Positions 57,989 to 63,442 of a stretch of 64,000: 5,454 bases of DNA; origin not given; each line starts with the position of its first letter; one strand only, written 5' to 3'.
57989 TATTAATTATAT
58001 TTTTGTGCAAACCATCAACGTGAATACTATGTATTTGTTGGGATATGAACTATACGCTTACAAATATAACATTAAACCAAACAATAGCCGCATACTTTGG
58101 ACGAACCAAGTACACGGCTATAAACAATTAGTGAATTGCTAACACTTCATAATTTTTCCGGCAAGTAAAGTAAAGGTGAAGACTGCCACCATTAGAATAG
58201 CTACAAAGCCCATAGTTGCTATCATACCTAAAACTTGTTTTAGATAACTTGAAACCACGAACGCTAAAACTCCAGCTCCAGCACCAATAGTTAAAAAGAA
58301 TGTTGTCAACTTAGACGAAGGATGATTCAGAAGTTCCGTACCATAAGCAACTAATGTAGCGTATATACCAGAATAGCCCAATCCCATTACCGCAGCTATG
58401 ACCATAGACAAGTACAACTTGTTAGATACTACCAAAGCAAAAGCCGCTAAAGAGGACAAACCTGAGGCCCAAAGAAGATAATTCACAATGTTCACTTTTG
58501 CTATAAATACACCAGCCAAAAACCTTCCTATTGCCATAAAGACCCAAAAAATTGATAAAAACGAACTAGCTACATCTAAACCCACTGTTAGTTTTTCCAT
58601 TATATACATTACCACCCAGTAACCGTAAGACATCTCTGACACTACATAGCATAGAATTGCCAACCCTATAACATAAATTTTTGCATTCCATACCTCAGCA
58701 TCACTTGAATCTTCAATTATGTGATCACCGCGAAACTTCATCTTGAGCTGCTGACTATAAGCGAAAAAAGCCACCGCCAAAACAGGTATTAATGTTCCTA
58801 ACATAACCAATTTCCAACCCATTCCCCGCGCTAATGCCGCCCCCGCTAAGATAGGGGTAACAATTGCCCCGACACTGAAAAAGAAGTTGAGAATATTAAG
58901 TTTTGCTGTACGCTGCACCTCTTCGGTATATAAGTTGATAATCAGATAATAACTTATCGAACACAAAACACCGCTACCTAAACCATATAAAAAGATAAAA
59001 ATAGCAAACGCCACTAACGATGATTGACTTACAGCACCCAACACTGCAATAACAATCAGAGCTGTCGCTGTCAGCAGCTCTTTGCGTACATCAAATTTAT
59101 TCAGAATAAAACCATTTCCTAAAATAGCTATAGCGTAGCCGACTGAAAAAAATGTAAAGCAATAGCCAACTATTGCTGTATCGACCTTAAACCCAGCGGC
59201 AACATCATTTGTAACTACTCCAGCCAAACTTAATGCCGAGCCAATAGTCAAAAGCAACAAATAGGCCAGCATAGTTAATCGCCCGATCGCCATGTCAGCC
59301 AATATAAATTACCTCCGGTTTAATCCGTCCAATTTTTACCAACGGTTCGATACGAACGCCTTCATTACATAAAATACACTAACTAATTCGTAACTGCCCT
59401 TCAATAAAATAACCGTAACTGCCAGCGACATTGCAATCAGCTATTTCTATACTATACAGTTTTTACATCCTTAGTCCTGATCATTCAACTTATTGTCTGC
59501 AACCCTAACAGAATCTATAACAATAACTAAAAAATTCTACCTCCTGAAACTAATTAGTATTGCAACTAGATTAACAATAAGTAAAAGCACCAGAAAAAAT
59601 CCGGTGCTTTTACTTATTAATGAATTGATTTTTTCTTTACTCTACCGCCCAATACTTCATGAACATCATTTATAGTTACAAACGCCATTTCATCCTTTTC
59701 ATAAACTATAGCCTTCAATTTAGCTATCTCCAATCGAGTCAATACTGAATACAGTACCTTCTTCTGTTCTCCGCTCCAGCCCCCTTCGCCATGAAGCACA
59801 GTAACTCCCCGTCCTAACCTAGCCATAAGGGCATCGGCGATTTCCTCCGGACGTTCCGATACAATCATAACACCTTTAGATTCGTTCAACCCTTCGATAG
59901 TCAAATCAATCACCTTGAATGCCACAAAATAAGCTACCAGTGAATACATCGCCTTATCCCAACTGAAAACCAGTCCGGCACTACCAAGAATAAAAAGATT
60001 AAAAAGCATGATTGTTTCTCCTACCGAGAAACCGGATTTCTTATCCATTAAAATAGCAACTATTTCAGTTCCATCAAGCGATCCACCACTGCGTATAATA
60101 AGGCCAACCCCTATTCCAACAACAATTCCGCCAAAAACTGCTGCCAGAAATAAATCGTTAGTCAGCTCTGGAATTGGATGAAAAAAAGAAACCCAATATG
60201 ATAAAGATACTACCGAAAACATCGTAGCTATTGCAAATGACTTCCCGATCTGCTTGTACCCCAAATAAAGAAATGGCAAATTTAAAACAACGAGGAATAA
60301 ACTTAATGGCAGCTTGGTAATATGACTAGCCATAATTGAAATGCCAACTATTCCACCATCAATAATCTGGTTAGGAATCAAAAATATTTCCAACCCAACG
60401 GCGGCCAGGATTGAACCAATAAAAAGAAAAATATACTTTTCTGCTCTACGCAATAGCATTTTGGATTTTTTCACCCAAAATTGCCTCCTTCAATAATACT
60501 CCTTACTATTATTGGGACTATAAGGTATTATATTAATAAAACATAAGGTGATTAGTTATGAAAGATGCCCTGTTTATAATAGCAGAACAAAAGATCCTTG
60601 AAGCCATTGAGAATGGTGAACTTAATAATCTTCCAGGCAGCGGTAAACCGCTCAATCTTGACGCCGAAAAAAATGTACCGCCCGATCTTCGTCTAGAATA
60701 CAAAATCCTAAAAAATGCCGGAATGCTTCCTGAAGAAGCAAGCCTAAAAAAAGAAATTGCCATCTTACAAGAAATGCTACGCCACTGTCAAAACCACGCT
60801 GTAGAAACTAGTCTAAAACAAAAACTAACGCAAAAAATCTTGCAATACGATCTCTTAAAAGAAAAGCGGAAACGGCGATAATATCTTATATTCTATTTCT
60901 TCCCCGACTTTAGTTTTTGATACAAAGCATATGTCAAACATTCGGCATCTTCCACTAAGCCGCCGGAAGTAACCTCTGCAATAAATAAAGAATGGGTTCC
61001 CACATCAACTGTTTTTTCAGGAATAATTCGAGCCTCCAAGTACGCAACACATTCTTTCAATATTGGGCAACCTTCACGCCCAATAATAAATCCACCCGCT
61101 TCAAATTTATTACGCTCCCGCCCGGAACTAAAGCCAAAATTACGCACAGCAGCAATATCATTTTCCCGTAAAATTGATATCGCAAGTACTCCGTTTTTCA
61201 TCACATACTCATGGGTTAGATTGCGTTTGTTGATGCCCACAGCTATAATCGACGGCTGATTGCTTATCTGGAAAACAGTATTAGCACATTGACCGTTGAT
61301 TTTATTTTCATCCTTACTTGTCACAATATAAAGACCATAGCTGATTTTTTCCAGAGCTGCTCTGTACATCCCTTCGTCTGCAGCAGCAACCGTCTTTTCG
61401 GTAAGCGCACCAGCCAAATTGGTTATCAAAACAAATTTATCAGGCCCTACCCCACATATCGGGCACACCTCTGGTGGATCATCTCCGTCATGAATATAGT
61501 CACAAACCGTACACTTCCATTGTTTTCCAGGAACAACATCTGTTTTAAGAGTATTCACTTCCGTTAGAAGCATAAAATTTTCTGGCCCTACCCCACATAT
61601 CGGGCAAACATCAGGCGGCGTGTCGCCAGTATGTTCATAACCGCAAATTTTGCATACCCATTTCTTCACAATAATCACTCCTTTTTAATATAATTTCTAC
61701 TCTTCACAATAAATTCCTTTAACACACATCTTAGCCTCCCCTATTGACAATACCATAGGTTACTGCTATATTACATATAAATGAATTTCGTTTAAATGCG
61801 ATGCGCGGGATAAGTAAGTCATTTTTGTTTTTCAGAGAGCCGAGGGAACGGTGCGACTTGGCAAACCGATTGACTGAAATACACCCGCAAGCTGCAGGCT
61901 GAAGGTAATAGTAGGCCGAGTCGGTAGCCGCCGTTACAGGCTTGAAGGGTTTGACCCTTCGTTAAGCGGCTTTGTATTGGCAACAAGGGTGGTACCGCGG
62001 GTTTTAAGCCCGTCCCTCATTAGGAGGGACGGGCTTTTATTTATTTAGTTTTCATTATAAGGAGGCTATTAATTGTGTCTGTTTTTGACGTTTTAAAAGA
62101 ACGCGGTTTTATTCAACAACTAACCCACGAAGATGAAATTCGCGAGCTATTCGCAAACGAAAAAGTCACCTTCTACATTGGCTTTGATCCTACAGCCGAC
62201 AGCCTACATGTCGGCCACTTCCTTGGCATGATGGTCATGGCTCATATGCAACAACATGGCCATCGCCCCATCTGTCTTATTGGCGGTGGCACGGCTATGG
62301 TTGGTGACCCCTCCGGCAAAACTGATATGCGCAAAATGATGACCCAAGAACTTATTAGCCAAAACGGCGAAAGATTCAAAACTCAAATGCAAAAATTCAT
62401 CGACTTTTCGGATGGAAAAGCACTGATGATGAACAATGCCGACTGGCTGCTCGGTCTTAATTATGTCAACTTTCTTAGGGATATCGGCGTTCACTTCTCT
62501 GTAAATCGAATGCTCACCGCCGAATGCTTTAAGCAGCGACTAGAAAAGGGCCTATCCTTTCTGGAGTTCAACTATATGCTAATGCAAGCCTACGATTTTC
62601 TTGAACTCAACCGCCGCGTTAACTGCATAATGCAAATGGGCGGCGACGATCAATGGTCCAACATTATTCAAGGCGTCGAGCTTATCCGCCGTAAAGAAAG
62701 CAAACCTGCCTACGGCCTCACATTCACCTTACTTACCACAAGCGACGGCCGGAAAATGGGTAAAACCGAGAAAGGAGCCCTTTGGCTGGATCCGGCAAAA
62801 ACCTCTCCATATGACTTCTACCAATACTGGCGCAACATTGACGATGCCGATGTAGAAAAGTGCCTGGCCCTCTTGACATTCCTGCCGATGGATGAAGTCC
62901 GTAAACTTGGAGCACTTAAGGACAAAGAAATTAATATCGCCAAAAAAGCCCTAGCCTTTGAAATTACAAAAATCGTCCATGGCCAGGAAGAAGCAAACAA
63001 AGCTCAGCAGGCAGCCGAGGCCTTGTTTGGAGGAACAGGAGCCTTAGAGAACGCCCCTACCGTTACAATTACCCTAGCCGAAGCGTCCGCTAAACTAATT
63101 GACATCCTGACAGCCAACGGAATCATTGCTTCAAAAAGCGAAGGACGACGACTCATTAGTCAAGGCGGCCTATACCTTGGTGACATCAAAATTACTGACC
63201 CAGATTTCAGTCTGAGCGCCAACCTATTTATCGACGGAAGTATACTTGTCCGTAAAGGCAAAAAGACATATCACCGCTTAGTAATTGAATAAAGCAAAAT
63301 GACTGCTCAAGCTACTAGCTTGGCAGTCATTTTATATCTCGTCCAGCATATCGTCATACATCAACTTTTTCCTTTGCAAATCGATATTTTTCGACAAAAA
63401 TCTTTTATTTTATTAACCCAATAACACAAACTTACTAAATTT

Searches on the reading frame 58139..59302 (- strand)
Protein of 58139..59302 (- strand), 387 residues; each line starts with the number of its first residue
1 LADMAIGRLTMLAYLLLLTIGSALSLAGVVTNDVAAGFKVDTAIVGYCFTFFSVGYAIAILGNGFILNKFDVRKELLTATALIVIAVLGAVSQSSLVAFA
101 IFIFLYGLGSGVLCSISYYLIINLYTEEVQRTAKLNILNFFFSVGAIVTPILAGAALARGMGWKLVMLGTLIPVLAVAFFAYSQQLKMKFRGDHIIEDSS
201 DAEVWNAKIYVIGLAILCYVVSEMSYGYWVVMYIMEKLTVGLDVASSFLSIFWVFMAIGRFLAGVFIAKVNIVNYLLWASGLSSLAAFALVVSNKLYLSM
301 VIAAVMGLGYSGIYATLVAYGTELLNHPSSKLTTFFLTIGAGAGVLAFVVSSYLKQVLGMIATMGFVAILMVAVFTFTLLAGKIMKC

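Call 33: search_protein_families(library=pfam, proteins=[window:58139-59302:-])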
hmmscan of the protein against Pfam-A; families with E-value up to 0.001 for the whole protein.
window:58139-59302:- (387 aa): 1 family
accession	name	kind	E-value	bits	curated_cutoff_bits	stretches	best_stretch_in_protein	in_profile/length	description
PF07690.21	MFS_1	-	7.6e-23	81.4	33.4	2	19-346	7-345/347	Major Facilitator Superfamily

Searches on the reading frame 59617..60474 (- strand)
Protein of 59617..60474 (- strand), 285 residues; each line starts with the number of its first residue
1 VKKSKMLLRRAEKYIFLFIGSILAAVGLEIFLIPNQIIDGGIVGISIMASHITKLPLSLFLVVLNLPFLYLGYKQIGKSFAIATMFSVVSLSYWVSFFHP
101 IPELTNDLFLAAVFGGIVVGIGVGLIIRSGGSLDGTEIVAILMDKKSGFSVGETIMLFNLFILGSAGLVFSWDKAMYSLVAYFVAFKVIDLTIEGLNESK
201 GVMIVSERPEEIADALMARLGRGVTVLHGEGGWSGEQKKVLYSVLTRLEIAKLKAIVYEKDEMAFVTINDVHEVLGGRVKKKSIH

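Call 33: search_protein_families(library=pfam, proteins=[window:59617-60474:-])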
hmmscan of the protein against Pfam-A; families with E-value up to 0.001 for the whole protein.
window:59617-60474:- (285 aa): 2 families
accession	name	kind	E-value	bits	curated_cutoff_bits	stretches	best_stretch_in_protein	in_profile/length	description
PF02588.21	YitT_membrane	-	2.8e-70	236.3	24.3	1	14-217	2-205/205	Uncharacterised 5xTM membrane BCR, YitT family COG1284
PF10035.14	DUF2179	-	2.4e-22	79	22.8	1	222-276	1-55/55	Uncharacterized protein conserved in bacteria (DUF2179)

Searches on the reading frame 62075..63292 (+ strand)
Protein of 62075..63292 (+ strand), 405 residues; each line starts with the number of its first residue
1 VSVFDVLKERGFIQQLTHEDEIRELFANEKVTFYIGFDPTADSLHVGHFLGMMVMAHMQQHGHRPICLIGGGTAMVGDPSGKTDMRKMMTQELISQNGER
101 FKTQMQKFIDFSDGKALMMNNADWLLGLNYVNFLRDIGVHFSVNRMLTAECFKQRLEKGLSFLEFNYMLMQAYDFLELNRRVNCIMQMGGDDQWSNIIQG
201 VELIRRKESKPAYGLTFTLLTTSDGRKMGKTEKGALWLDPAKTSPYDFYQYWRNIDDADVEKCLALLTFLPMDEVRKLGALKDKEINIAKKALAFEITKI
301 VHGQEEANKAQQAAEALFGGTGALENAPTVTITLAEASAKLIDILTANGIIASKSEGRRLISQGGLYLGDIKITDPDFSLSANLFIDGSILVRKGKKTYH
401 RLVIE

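Call 33: search_protein_families(library=pfam, proteins=[window:62075-63292:+])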
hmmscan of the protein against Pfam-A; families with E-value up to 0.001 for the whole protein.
window:62075-63292:+ (405 aa): 4 families
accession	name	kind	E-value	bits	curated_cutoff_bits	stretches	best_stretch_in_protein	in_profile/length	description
PF00579.31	tRNA-synt_1b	-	7.7e-85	285.2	21.1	1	28-318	3-291/292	tRNA synthetases class I (W and Y)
PF22421.1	SYY_C-terminal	-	5.3e-12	45.9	27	1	325-400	7-81/83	Tyrosine--tRNA ligase SYY-like C-terminal domain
PF16714.10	TyrRSs_C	-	4e-06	27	30.6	1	325-369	4-51/120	Tyrosyl-tRNA synthetase C-terminal domain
PF01479.30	S4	-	0.00071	19.7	22.8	0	345-383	7-45/48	S4 domain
